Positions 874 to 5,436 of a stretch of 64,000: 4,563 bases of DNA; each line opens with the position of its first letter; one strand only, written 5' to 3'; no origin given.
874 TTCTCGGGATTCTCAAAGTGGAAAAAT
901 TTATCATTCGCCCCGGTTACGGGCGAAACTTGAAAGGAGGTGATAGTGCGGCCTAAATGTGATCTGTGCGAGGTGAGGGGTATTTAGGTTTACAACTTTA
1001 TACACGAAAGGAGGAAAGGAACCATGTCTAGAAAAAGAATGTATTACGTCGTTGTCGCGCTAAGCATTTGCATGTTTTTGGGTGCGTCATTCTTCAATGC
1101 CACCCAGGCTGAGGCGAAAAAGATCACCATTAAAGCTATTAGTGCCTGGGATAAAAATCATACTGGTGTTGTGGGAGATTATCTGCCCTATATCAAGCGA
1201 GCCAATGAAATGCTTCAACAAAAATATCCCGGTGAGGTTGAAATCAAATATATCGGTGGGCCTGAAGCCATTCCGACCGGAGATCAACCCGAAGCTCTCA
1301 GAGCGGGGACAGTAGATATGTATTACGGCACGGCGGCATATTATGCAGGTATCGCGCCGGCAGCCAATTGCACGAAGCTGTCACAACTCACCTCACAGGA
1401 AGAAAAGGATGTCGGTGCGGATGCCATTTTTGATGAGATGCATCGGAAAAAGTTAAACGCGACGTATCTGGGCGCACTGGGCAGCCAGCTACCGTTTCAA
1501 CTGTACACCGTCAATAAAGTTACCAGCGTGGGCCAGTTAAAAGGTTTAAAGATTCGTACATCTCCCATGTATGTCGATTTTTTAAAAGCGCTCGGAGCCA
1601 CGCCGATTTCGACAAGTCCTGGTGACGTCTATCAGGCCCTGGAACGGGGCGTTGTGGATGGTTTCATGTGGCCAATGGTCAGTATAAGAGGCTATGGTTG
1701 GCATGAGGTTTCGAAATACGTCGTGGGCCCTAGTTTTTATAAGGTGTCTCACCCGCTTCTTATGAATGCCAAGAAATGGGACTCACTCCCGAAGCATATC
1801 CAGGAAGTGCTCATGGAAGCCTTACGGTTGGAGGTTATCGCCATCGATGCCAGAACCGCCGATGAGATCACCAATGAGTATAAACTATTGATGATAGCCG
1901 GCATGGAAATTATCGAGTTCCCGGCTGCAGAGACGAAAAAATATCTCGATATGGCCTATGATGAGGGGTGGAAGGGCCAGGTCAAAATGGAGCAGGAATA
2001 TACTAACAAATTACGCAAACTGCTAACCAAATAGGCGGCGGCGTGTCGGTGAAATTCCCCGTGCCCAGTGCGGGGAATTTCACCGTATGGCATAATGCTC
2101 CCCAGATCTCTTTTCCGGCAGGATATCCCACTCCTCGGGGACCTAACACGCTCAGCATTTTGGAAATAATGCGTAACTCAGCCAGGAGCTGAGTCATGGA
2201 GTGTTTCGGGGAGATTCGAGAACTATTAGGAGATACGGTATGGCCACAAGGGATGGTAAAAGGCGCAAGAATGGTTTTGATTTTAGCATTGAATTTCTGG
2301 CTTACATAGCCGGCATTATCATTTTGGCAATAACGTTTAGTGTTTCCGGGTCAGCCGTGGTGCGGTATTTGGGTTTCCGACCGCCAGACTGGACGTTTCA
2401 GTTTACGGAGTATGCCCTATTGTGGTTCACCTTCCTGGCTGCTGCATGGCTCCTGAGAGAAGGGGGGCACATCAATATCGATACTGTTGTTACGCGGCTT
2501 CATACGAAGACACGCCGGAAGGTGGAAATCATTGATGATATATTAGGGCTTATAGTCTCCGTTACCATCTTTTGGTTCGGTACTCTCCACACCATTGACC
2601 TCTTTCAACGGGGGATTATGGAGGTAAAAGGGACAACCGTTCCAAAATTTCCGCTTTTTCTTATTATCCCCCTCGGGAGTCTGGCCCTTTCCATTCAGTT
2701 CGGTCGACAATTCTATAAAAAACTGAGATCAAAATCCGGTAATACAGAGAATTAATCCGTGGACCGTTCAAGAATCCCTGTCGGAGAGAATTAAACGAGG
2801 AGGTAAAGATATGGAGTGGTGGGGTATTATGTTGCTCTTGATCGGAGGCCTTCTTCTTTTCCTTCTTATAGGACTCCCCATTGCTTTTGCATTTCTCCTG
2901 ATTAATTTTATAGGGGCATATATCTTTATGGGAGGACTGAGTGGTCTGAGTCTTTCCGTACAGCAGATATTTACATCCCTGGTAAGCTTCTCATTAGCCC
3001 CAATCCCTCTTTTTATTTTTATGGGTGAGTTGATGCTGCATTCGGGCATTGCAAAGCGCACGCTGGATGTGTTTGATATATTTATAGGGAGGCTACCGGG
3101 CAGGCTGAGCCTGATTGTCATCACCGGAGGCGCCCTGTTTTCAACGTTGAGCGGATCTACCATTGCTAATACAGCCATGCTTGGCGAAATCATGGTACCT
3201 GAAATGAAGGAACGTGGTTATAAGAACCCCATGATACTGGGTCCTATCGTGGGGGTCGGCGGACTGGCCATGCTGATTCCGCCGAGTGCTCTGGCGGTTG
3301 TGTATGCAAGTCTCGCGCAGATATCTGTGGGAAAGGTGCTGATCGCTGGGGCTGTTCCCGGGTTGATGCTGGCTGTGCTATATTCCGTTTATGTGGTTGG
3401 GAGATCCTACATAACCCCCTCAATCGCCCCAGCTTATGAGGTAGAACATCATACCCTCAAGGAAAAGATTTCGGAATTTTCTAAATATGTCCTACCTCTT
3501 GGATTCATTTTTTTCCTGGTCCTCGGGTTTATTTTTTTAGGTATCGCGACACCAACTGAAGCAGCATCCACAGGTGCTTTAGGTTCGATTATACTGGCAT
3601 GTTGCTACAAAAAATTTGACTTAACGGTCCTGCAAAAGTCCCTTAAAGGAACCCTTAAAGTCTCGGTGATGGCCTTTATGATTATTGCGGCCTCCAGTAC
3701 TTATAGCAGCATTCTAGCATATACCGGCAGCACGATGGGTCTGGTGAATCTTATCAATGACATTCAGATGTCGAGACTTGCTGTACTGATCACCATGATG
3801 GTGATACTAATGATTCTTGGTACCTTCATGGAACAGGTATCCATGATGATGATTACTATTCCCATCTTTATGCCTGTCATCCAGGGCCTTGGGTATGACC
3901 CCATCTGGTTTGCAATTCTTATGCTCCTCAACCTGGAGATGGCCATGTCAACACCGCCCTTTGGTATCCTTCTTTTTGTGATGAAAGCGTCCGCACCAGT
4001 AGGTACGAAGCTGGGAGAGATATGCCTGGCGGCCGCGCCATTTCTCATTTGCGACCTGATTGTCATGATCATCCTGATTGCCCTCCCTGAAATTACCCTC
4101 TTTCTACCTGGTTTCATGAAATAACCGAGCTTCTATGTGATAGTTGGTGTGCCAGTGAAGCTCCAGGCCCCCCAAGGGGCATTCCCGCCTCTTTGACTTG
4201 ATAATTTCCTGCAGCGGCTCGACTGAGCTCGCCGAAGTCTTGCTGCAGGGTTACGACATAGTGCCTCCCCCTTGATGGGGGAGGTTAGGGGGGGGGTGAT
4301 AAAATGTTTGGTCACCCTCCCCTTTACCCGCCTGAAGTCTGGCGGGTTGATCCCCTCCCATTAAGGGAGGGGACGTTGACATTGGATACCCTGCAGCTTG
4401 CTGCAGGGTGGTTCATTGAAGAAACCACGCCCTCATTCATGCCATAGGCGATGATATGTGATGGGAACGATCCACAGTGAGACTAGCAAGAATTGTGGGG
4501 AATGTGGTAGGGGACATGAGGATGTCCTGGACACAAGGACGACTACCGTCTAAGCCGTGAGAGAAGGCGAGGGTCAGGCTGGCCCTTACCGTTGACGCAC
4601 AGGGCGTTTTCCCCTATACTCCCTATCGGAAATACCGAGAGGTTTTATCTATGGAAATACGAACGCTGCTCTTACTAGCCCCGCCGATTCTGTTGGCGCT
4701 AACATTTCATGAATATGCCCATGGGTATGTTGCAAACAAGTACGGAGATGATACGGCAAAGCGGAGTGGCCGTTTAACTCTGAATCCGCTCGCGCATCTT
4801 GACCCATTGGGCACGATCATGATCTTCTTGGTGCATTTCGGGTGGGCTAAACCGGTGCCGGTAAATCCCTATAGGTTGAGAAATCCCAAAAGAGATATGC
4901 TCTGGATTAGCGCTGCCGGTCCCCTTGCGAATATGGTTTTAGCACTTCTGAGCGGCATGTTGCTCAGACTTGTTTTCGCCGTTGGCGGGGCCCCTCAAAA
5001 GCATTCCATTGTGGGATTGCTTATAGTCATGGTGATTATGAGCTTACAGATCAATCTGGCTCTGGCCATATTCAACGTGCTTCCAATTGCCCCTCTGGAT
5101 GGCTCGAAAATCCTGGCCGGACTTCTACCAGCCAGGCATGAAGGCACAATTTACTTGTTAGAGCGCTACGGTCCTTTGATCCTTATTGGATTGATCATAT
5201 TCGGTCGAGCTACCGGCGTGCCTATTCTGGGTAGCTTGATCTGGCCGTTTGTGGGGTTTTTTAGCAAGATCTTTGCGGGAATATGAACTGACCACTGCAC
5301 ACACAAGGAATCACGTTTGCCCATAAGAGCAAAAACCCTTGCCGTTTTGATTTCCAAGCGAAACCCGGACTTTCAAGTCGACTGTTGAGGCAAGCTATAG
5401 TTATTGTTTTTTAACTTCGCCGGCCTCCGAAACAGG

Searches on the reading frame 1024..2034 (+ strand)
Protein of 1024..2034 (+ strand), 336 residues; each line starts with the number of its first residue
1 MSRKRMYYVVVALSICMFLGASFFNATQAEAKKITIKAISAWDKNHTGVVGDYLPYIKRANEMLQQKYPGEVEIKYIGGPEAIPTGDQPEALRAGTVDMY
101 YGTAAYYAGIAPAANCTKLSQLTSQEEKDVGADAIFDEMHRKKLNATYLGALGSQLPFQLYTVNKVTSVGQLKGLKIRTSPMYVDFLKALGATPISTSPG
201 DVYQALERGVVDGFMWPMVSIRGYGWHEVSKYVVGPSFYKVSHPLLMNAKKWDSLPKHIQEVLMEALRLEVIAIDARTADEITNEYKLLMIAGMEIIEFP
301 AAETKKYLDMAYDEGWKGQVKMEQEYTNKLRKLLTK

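Call 86: search_protein_families(library=pfam, proteins=[window:1024-2034:+], max_evalue=0.00001)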
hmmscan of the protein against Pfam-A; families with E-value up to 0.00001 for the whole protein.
window:1024-2034:+ (336 aa): 1 family
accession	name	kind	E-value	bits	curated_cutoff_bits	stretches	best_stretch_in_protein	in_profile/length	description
PF03480.18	DctP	-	7.1e-37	127.7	23.4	1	59-307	17-271/286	Bacterial extracellular solute-binding protein, family 7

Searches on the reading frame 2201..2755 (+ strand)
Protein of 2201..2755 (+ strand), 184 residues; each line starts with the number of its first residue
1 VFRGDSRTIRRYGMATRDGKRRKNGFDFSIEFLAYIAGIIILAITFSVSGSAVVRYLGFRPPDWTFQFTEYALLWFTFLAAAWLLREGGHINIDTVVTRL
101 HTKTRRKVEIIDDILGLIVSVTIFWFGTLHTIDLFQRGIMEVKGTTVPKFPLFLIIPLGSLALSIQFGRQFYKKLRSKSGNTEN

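Call 86: search_protein_families(library=pfam, proteins=[window:2201-2755:+], max_evalue=0.00001)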
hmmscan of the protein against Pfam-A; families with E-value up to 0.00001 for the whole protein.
window:2201-2755:+ (184 aa): 1 family
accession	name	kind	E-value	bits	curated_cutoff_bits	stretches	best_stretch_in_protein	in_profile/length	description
PF04290.18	DctQ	-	4.2e-23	82.1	28.3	1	47-176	4-131/132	Tripartite ATP-independent periplasmic transporters, DctQ component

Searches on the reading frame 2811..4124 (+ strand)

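Call 86: search_protein_families(library=pfam, proteins=[window:2811-4124:+], max_evalue=0.00001)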
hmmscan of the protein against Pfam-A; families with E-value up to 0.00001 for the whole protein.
window:2811-4124:+ (437 aa): 1 family
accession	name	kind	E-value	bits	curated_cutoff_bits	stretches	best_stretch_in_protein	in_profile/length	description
PF06808.19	DctM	-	2.1e-77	261.2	23.8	1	12-428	2-413/413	Tripartite ATP-independent periplasmic transporter, DctM component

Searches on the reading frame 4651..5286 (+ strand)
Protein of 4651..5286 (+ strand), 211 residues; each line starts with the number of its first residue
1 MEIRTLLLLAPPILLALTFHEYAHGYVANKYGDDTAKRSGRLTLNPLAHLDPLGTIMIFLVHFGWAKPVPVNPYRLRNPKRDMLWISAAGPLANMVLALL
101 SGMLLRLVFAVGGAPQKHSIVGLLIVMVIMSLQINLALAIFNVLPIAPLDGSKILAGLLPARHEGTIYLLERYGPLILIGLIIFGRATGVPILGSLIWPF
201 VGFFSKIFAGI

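Call 86: search_protein_families(library=pfam, proteins=[window:4651-5286:+], max_evalue=0.00001)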
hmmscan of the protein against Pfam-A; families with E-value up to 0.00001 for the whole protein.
window:4651-5286:+ (211 aa): 1 family
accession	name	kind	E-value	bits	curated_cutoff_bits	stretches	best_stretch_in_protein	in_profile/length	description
PF02163.28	Peptidase_M50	-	2.3e-12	47.2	27.2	1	126-163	161-198/221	Peptidase family M50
